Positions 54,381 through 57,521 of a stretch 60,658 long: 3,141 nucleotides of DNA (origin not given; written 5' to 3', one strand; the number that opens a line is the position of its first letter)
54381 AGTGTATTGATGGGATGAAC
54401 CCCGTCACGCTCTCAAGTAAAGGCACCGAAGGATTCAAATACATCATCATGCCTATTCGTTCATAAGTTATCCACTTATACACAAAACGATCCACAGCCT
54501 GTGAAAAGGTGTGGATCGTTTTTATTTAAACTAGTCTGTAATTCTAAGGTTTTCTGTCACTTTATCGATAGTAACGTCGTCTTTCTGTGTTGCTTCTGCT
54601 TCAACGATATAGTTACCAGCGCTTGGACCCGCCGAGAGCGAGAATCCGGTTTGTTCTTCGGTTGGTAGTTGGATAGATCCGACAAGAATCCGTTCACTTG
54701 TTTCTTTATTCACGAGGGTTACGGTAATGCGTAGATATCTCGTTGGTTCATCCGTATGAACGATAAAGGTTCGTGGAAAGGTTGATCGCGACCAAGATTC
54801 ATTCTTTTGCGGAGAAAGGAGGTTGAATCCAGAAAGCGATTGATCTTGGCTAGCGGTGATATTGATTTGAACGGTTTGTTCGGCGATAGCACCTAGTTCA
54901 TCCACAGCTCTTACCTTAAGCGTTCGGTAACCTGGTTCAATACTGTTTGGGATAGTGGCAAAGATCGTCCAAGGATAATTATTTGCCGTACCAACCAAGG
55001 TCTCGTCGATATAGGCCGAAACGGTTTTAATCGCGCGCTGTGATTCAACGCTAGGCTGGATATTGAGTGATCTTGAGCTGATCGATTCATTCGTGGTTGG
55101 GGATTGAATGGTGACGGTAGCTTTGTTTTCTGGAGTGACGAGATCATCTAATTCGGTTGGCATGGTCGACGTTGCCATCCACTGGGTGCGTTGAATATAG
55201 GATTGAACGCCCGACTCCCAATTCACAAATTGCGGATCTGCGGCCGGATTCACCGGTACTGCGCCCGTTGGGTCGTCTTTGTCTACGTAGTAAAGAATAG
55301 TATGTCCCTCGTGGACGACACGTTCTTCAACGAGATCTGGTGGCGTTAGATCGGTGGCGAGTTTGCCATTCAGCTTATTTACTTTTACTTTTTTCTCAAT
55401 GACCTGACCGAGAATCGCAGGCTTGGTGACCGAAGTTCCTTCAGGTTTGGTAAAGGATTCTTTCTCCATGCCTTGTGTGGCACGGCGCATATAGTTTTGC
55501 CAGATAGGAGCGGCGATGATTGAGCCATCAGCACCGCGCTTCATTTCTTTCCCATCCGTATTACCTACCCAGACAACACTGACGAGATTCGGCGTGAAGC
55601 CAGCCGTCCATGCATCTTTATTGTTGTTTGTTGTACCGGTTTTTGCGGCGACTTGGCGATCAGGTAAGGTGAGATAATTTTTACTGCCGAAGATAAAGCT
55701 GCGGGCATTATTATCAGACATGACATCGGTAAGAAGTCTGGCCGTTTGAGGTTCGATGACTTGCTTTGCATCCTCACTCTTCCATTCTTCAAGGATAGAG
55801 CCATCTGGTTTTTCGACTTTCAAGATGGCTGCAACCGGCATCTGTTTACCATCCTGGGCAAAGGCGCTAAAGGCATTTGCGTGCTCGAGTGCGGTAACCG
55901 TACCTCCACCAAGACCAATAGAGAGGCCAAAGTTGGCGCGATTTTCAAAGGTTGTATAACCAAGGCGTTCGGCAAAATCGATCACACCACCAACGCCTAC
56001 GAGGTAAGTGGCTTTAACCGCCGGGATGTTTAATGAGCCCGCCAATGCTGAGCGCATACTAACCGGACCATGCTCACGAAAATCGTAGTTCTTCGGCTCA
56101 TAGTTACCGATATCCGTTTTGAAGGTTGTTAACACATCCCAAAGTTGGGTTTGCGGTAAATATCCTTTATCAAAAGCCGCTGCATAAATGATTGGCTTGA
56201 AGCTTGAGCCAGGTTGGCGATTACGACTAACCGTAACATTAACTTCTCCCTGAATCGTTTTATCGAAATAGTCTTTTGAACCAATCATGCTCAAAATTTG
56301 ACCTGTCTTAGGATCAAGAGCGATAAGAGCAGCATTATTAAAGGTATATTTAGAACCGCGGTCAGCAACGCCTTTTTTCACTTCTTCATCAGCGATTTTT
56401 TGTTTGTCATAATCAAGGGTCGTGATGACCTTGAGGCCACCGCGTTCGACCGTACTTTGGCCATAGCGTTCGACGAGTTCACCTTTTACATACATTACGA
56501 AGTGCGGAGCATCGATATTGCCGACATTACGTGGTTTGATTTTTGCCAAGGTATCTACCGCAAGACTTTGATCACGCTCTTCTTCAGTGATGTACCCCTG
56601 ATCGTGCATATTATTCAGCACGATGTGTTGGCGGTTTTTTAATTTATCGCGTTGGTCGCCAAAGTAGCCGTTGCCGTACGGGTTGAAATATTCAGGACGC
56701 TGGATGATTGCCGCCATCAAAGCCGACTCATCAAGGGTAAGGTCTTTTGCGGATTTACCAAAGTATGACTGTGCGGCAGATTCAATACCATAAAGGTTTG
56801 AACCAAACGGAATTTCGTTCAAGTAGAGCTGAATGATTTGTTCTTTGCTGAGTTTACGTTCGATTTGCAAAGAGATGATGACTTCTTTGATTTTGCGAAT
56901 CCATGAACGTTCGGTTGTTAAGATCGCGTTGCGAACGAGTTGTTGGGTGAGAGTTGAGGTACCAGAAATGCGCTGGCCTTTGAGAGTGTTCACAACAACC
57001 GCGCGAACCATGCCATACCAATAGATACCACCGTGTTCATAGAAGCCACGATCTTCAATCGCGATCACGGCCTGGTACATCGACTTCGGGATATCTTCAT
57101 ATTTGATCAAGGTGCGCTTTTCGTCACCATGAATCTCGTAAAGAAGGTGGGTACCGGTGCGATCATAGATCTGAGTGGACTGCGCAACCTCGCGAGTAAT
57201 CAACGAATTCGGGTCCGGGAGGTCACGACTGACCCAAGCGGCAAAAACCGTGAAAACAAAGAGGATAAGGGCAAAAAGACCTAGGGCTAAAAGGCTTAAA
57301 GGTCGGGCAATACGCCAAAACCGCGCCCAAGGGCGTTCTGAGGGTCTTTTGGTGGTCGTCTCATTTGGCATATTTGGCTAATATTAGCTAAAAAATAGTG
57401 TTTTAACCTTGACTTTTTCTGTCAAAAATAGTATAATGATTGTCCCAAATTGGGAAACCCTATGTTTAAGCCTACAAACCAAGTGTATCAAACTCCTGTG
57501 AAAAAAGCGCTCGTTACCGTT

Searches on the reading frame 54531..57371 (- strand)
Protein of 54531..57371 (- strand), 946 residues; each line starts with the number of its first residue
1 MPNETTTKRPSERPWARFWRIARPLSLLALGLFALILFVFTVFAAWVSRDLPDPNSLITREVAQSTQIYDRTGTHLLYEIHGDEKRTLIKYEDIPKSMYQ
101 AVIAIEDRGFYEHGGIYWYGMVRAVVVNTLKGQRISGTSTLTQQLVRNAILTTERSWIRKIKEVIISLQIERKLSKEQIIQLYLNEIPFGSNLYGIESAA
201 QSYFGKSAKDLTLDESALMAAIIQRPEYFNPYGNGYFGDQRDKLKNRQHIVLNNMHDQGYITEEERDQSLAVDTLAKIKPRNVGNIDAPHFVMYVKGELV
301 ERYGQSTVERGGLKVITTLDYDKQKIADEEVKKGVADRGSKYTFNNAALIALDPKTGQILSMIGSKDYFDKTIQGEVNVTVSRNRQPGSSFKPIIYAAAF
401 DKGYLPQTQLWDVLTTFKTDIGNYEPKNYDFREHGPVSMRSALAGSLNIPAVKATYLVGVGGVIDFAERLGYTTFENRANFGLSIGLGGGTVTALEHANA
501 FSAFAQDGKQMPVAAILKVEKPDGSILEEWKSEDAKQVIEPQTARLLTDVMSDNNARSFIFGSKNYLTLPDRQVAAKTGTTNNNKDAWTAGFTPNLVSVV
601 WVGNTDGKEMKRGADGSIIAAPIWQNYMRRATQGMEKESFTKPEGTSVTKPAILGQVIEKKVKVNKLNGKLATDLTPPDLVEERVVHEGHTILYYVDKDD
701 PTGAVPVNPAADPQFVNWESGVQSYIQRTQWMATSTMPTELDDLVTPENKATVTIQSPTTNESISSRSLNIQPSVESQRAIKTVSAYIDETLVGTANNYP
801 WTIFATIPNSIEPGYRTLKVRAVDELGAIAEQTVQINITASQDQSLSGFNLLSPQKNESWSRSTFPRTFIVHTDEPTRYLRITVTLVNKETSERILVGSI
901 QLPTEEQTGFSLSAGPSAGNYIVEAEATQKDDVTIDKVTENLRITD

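Call 34: search_protein_families(library=ncbifam, proteins=[window:54531-57371:-])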
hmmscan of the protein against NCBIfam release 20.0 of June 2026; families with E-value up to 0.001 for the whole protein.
window:54531-57371:- (946 aa): 17 families
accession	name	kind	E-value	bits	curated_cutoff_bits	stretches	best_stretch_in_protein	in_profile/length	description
TIGR02074.1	PBP_1a_fam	subfamily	5.3e-155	517.2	508.75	1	85-633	1-534/535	PBP1A family penicillin-binding protein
TIGR02073.1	PBP_1c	equivalog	3.3e-126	422.7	494.2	1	61-834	7-725/728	penicillin-binding protein 1C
NF051885.1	tranpepglycosPbpC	equivalog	2.4e-125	419.6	900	1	42-645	30-607/632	multimodular transpeptidase-transglycosylase PbpC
TIGR02071.1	PBP_1b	equivalog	3.1e-101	339.7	717.75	1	83-649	144-698/729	penicillin-binding protein 1B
NF038276.1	strep_PBP2A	exception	1.2e-91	308.1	1100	1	12-616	27-620/716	penicillin-binding protein PBP2A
NF008643.0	PRK11636.1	equivalog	1.2e-86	291.8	1263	3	40-338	20-310/850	peptidoglycan glycosyltransferase/peptidoglycan DD-transpeptidase MrcA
NF007061.0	PRK09506.1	equivalog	7.2e-81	272.2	1120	1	83-632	208-747/825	bifunctional glycosyl transferase/transpeptidase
NF011423.0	PRK14850.1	equivalog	7.4e-78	262.7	1275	1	83-629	154-690/764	penicillin-binding protein 1b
NF038272.1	strep_PBP1A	exception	3.5e-66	223.8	1075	1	28-603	14-581/658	penicillin-binding protein PBP1A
NF008414.0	PRK11240.1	equivalog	1e-64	218.9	1121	1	60-728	37-670/774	peptidoglycan glycosyltransferase PbpC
NF038274.1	strep_PBP1B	exception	2e-64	218.2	1225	2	73-289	69-293/745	penicillin-binding protein PBP1B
TIGR02070.1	mono_pep_trsgly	equivalog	3.8e-44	150.8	182.65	1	33-256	12-219/224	monofunctional biosynthetic peptidoglycan transglycosylase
NF010008.0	PRK13481.1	equivalog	2.9e-38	131.7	270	1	83-271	77-265/269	glycosyltransferase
TIGR03423.1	pbp2_mrdA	equivalog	2e-17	63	455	2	298-472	213-390/593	penicillin-binding protein 2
NF053573.1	PBP2_PenA_Neis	exception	5e-10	38.5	1105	1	310-628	230-557/572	peptidoglycan D,D-transpeptidase PBP2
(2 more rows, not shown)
